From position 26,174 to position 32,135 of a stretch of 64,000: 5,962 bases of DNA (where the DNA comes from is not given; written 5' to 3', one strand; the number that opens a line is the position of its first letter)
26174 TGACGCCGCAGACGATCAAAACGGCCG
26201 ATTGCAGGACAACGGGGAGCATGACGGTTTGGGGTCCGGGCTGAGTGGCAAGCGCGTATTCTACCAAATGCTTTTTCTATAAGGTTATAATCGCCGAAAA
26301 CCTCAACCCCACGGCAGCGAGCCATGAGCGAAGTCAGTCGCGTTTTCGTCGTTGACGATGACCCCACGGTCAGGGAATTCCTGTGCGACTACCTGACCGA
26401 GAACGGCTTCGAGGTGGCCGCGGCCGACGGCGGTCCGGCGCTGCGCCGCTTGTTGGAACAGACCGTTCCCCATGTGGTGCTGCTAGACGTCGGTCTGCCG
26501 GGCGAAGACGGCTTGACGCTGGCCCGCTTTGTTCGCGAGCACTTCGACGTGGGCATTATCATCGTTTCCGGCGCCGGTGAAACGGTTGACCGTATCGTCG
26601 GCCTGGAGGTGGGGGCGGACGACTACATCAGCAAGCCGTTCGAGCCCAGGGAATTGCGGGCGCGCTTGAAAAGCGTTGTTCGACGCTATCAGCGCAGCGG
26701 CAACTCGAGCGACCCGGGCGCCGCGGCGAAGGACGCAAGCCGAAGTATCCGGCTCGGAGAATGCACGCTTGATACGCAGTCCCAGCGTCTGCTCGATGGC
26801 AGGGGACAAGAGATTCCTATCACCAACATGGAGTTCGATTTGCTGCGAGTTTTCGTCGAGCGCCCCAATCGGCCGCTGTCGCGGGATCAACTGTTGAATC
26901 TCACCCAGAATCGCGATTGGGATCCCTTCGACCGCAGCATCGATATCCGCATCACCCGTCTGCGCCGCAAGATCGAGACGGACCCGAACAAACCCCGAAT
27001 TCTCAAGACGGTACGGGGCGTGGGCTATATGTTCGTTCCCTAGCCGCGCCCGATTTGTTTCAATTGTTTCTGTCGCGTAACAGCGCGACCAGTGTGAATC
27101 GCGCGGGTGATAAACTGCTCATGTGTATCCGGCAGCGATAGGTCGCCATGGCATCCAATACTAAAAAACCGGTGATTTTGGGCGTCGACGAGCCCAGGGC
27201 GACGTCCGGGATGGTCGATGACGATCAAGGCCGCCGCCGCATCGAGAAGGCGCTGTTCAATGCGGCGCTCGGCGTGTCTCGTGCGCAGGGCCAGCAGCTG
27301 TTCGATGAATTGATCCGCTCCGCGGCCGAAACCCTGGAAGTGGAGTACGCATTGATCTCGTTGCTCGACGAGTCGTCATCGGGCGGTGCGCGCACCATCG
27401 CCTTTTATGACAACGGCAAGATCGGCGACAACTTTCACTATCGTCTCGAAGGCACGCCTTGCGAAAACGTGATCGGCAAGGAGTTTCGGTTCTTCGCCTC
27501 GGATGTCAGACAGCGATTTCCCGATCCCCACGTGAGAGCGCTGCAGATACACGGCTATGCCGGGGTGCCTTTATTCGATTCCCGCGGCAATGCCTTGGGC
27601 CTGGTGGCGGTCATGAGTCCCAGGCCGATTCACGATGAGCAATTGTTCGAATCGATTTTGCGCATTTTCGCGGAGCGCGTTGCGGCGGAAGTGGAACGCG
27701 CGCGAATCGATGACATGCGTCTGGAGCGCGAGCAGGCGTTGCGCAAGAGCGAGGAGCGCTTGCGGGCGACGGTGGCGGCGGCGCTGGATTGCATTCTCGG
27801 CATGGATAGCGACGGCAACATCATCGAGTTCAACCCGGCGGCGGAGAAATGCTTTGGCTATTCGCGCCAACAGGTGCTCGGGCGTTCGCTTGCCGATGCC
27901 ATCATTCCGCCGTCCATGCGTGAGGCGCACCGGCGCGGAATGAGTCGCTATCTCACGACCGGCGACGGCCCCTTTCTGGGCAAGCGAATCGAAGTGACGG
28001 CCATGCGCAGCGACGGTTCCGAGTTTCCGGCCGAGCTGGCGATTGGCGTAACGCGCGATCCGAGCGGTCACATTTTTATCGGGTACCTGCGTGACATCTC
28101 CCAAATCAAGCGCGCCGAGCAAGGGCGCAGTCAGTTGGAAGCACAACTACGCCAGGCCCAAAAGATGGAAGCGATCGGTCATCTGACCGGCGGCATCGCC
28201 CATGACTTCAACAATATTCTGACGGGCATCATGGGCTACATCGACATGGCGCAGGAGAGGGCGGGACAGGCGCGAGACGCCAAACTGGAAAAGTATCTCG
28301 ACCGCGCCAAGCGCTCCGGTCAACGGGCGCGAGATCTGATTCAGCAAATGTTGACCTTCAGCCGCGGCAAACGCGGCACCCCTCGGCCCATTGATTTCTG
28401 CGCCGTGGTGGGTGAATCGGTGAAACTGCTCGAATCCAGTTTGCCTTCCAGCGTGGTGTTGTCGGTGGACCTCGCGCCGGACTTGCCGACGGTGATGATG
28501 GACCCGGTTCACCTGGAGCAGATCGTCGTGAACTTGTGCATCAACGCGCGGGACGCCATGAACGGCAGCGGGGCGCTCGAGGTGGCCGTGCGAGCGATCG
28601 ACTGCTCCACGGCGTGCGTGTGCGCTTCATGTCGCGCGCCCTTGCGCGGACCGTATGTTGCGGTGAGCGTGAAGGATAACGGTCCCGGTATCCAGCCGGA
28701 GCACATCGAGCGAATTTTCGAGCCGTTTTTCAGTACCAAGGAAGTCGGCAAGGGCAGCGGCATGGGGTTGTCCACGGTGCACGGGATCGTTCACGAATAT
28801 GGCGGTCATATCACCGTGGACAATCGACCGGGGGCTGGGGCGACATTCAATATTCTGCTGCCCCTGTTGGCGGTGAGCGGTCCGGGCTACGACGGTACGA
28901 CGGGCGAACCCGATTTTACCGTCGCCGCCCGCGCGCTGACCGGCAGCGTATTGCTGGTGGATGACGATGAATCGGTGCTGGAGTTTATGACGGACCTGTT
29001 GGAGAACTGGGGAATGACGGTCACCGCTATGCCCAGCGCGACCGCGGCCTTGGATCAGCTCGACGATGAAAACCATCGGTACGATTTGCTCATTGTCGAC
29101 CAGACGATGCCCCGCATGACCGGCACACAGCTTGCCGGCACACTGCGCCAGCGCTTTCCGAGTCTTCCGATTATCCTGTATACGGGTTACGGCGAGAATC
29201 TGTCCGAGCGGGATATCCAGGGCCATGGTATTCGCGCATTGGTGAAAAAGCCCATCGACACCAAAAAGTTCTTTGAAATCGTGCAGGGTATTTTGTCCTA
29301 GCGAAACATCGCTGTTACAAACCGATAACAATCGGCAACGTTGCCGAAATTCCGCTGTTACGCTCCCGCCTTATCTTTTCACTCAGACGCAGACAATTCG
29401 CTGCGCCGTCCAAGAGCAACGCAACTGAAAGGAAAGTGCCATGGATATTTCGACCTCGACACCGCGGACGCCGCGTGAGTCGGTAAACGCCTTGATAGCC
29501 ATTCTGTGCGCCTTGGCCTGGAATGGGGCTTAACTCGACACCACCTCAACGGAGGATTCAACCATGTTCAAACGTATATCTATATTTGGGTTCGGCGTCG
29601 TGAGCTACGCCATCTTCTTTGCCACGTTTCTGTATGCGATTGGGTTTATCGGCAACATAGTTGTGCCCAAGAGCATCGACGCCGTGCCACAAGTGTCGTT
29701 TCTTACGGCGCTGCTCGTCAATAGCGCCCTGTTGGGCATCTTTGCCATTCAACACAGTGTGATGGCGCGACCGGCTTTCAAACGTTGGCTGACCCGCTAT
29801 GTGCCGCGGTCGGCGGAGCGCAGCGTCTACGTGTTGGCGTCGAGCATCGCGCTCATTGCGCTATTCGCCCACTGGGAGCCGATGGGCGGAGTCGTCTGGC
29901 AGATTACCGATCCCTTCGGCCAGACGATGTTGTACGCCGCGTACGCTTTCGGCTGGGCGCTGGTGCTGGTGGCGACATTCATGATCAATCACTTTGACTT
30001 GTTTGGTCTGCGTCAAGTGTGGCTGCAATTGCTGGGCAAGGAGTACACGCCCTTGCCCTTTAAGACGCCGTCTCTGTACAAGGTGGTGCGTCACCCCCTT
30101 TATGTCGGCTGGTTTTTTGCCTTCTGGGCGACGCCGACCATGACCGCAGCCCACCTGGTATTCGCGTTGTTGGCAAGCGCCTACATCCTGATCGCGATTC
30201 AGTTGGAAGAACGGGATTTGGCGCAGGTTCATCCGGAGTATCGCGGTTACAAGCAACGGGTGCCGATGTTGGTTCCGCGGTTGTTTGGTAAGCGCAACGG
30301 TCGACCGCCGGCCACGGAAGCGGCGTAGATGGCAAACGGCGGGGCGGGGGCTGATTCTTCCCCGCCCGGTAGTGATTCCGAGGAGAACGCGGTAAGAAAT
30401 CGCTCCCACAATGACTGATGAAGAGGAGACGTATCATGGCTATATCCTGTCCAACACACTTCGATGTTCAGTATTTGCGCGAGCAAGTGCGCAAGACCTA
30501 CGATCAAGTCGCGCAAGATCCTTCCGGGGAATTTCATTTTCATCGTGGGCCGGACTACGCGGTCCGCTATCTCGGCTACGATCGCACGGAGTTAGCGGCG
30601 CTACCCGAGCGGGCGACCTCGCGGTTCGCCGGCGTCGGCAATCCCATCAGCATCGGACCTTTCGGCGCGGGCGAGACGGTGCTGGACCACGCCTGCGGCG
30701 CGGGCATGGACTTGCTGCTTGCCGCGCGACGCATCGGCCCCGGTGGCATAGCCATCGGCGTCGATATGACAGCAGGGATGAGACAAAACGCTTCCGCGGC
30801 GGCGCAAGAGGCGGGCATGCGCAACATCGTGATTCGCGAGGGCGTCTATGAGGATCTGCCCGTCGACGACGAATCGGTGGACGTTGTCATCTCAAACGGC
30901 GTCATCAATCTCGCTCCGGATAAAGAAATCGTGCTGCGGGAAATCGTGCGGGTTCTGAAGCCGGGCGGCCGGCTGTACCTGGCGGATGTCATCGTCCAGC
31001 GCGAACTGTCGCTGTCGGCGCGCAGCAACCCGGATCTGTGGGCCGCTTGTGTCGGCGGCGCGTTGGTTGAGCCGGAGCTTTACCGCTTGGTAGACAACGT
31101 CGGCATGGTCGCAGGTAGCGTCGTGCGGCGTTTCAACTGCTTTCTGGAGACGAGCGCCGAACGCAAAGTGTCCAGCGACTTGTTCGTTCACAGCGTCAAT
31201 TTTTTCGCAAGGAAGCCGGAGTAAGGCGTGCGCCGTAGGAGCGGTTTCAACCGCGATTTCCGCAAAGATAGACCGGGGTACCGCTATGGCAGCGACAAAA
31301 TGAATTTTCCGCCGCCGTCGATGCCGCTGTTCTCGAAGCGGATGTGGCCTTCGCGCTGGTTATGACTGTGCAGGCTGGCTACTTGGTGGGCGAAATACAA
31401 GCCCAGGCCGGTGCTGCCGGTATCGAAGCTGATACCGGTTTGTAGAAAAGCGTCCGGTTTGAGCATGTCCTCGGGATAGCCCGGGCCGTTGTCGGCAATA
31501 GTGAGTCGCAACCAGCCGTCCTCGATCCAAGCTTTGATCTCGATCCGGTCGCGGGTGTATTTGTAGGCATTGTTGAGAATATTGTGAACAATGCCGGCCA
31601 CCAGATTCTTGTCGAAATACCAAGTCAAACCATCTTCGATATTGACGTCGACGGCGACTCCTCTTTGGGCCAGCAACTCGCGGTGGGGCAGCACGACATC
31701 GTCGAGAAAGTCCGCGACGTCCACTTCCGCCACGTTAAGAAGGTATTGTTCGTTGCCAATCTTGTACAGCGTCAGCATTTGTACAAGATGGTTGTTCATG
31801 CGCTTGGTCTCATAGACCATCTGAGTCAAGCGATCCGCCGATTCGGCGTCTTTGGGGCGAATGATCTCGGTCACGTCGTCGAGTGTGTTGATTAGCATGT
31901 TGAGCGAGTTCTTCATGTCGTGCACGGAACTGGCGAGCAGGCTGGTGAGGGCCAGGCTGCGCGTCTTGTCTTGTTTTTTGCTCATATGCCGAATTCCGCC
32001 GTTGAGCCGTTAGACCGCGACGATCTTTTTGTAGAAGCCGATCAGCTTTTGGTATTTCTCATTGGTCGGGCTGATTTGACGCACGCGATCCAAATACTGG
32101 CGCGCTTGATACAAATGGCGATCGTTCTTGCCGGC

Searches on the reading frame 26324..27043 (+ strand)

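Call 62: search_protein_families(library=pfam, proteins=[window:26324-27043:+], max_evalue=0.00001)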
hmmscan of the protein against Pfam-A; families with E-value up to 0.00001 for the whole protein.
window:26324-27043:+ (239 aa): 2 families
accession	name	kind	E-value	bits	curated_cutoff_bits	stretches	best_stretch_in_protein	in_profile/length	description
PF00072.30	Response_reg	-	1.8e-26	92.9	30.2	1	7-115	1-110/111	Response regulator receiver domain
PF00486.34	Trans_reg_C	-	7.8e-24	84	26.2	1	161-237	1-77/77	Transcriptional regulatory protein, C terminal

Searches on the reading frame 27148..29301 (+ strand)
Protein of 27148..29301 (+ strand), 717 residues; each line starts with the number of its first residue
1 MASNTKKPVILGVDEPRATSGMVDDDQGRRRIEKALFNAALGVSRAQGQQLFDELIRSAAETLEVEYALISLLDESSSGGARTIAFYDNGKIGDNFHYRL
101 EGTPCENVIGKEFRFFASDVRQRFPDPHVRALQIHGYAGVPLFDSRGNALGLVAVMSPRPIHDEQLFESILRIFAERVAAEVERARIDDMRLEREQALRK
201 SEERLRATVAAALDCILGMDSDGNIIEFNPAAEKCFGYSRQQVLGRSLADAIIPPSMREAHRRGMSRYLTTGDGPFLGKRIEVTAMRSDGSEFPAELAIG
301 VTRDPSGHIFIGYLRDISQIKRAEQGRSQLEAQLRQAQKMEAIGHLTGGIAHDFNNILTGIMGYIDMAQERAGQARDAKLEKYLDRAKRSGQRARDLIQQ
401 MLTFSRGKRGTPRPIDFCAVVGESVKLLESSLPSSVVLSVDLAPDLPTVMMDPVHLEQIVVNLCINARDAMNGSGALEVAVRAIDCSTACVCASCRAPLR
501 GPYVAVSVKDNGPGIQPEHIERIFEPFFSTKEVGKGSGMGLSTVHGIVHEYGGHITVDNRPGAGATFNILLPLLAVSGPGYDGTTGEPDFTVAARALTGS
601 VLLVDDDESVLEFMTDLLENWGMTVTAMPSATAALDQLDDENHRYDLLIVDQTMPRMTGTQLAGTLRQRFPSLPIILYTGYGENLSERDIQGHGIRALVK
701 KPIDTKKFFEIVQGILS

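Call 62: search_protein_families(library=pfam, proteins=[window:27148-29301:+], max_evalue=0.00001)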
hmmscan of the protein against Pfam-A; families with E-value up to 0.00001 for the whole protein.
window:27148-29301:+ (717 aa): 7 families
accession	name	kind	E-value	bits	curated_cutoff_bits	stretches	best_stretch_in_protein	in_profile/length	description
PF02518.31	HATPase_c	-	4.1e-23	82.4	26.4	1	452-573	2-109/111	Histidine kinase-, DNA gyrase B-, and HSP90-like ATPase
PF00072.30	Response_reg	-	2.4e-21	76.4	30.2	1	601-712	1-110/111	Response regulator receiver domain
PF13426.13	PAS_9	-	7.3e-17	62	27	1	214-319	2-103/103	PAS domain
PF00989.32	PAS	-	7.6e-17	61.8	22.6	1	203-317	1-113/113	PAS fold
PF00512.31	HisKA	-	6.4e-14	52.2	26.9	1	345-408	4-64/66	His Kinase A (phospho-acceptor) domain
PF01590.32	GAF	-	3.3e-11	44.3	22.4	1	49-181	3-132/133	GAF domain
PF08448.16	PAS_4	-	4.1e-09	37.1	23.1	1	214-318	6-106/110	PAS fold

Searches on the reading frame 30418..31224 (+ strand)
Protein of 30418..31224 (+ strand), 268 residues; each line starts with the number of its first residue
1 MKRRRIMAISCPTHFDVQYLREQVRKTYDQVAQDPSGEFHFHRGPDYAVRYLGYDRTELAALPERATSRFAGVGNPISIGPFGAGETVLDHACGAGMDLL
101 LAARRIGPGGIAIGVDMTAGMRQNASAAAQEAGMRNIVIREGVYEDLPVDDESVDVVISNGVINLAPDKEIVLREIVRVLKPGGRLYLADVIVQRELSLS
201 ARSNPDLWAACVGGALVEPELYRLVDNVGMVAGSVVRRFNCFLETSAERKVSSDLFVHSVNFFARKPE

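Call 63: search_protein_families(library=pfam, proteins=[window:30418-31224:+], max_evalue=0.00001)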
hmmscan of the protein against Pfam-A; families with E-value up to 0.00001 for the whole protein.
window:30418-31224:+ (268 aa): 7 families
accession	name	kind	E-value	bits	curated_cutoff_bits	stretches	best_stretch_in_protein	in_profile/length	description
PF13847.12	Methyltransf_31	-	1.1e-26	93.7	27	1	85-216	4-136/145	Methyltransferase domain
PF08241.18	Methyltransf_11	-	3.6e-20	72.9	21.2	1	89-188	1-95/95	Methyltransferase domain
PF13649.12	Methyltransf_25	-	1.9e-18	67.4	27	1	88-184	1-97/97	Methyltransferase domain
PF01209.24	Ubie_methyltran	-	2.2e-15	57.1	20.1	1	84-189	47-152/233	ubiE/COQ5 methyltransferase family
PF08242.18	Methyltransf_12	-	3.3e-11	44.2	30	1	89-186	1-98/98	Methyltransferase domain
PF13489.12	Methyltransf_23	-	1.4e-08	35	27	1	82-193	20-121/164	Methyltransferase domain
PF05148.21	Methyltransf_8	-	8.7e-06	26.2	27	0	145-192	114-160/219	Hypothetical methyltransferase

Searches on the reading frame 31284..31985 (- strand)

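Call 63: search_protein_families(library=pfam, proteins=[window:31284-31985:-], max_evalue=0.00001)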
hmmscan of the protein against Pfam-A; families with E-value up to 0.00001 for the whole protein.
window:31284-31985:- (233 aa): 2 families
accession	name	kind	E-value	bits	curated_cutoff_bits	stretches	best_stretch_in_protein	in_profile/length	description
PF02518.31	HATPase_c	-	1.7e-14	54.7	26.4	1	127-233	4-108/111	Histidine kinase-, DNA gyrase B-, and HSP90-like ATPase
PF13581.12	HATPase_c_2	-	2.3e-06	28.1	27.4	1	133-207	40-113/127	Histidine kinase-like ATPase domain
